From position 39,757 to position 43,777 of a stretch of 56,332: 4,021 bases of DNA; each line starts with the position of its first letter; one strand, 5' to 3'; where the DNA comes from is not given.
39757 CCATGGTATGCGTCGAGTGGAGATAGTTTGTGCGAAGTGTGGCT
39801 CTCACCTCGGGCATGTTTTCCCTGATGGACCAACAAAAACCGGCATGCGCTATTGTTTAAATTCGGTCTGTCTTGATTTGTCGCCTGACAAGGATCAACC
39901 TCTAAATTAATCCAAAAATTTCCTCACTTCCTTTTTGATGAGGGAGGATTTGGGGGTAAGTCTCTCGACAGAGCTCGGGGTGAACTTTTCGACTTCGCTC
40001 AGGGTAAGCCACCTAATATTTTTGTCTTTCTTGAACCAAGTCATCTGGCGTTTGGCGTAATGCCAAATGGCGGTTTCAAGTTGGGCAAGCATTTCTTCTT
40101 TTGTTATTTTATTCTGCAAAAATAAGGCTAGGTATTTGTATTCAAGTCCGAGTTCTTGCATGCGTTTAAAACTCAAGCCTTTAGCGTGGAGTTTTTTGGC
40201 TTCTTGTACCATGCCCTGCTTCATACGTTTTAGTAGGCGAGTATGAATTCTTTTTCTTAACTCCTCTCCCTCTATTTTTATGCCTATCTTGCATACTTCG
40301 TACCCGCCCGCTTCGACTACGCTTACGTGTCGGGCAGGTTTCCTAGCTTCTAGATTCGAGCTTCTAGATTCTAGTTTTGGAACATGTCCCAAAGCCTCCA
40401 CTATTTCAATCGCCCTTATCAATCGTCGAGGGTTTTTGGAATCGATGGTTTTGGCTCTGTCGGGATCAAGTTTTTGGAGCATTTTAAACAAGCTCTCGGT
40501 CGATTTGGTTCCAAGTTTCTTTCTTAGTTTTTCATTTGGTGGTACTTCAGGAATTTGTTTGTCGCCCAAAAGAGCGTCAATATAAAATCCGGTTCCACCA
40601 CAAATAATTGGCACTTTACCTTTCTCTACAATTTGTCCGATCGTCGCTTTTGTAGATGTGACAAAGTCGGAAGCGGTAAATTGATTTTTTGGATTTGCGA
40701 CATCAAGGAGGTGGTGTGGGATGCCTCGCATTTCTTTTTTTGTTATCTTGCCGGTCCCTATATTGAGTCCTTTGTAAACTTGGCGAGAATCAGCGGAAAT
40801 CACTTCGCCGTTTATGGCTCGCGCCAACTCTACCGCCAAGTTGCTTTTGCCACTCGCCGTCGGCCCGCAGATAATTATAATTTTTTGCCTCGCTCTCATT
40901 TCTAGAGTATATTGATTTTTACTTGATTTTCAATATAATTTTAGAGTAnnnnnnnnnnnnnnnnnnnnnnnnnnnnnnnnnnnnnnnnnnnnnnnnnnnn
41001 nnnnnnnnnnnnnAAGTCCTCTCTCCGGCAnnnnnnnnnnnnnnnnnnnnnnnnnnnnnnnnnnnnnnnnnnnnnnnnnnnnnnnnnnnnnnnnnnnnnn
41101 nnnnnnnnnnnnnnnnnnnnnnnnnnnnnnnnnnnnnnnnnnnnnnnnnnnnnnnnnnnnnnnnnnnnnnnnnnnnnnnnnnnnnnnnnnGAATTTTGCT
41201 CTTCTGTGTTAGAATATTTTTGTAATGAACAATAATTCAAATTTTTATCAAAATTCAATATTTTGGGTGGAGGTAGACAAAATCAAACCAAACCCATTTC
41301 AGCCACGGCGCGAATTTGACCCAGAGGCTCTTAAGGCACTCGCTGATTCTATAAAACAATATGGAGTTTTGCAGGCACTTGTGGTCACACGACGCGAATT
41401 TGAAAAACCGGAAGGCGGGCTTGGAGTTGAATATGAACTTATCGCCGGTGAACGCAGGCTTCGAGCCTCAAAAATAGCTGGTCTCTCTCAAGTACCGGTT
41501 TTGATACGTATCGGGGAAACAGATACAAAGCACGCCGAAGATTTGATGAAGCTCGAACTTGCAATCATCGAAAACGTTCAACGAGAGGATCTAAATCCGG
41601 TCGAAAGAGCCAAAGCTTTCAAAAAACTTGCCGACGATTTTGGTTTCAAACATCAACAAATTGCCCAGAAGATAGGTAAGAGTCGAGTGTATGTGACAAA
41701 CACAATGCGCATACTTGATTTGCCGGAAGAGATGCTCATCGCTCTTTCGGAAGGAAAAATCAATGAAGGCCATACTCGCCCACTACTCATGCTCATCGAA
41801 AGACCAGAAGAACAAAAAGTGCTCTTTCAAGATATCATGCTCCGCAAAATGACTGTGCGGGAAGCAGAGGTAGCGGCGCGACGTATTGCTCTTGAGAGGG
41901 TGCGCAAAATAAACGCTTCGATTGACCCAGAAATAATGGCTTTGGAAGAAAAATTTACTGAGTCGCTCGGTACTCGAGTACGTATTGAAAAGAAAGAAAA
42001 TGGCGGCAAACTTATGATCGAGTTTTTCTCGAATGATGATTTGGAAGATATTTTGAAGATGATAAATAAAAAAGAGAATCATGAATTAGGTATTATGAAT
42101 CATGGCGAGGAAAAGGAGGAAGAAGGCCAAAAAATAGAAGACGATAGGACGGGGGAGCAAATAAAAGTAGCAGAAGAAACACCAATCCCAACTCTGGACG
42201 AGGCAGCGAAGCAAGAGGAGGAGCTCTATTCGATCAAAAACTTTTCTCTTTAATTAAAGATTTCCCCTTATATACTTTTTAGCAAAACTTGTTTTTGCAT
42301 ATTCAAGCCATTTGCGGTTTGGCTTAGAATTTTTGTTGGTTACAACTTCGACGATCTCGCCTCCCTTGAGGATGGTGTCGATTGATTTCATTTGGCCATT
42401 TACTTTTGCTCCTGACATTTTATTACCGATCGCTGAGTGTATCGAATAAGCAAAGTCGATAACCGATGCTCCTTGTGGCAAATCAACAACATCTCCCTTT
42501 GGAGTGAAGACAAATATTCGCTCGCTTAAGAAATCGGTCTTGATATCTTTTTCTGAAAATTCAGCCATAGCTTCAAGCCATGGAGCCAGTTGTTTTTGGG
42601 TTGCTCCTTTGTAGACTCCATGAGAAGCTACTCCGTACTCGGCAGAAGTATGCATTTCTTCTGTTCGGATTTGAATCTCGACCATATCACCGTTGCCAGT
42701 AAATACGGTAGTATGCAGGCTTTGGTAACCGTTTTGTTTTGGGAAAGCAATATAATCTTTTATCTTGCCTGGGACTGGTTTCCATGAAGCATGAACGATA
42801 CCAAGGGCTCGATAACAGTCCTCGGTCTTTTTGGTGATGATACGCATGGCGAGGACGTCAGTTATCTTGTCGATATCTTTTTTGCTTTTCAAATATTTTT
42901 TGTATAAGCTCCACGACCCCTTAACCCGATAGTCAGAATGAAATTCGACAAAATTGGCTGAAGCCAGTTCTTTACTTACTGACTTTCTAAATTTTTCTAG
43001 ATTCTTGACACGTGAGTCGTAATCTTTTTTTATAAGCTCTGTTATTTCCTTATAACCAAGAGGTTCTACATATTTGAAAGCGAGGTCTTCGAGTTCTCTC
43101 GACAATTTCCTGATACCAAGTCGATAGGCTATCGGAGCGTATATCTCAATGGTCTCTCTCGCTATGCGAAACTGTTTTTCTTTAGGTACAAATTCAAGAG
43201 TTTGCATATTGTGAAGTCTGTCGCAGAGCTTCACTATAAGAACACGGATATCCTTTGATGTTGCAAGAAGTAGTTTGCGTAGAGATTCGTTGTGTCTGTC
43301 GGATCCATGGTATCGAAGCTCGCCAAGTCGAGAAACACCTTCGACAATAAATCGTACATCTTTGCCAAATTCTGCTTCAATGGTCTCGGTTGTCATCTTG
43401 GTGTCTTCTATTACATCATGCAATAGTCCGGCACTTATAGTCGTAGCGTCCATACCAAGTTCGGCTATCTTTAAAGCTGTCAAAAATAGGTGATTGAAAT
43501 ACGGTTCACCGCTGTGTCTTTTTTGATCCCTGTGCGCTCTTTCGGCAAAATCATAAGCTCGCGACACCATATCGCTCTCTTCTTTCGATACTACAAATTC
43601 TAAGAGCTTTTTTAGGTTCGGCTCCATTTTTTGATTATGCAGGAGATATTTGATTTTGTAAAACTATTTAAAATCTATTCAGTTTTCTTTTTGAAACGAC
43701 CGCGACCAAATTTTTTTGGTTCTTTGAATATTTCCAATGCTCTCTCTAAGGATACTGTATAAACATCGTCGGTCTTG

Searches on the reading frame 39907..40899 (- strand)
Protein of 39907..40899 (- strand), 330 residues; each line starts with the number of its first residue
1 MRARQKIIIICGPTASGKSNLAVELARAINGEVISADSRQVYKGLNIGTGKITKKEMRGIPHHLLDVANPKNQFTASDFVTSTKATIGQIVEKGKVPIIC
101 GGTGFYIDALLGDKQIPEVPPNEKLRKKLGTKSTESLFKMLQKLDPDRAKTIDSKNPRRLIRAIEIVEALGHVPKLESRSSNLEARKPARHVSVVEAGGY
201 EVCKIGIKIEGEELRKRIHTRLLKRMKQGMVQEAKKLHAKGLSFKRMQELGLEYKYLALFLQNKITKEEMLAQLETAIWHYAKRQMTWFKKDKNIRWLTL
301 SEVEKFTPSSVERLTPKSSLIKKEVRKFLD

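Call 9: search_protein_families(library=pfam, proteins=[window:39907-40899:-], max_evalue=0.001)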
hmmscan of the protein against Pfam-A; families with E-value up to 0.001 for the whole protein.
window:39907-40899:- (330 aa): 4 families
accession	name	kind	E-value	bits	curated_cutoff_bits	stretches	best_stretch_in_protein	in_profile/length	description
PF01715.23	IPPT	-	5e-68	229.8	23.6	1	40-292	1-243/243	IPP transferase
PF01745.22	IPT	-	9.4e-09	35.4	20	1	6-95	2-92/233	Isopentenyl transferase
PF13671.12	AAA_33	-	2e-05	25.4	27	1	8-38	2-32/143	AAA domain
PF13238.12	AAA_18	-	0.00037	21.4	29.4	0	8-35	1-25/128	AAA domain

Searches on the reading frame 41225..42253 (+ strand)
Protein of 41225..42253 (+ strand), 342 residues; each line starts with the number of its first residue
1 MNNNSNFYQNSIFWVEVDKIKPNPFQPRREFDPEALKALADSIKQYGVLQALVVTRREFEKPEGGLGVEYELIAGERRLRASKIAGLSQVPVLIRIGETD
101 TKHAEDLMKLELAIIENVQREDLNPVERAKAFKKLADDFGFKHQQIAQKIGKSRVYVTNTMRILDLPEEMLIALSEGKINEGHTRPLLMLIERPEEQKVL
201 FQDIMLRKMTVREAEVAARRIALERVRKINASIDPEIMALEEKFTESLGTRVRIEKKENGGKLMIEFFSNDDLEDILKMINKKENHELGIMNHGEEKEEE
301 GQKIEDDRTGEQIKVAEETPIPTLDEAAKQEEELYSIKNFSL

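Call 10: search_protein_families(library=pfam, proteins=[window:41225-42253:+], max_evalue=0.001)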
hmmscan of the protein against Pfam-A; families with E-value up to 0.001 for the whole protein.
window:41225-42253:+ (342 aa): 3 families
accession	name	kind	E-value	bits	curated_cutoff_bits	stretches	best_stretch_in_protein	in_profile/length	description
PF17762.8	HTH_ParB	-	3.5e-30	104.6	22.6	1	121-221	1-100/102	ParB HTH domain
PF02195.25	ParB_N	-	1.9e-24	85.9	26.3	1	14-119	5-95/95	ParB N-terminal domain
PF23552.2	ParB_C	-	3.6e-13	49.2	23.8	1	234-280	2-49/50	ParB dimerisation domain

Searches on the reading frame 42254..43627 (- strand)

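Call 10: search_protein_families(library=pfam, proteins=[window:42254-43627:-], max_evalue=0.001)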
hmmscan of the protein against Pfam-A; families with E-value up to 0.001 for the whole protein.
window:42254-43627:- (457 aa): 4 families
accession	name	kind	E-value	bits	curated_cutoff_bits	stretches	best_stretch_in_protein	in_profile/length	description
PF13328.12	HD_4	-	1.4e-44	152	27.2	1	24-172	1-155/156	HD domain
PF04607.23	RelA_SpoT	-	8.7e-37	126.3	27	1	234-342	2-111/113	Region found in RelA / SpoT proteins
PF02824.27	TGS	-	6e-22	77.9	22.2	1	371-430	1-60/60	TGS domain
PF01966.28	HD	-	1.3e-08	35.5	22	1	43-141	1-116/116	HD domain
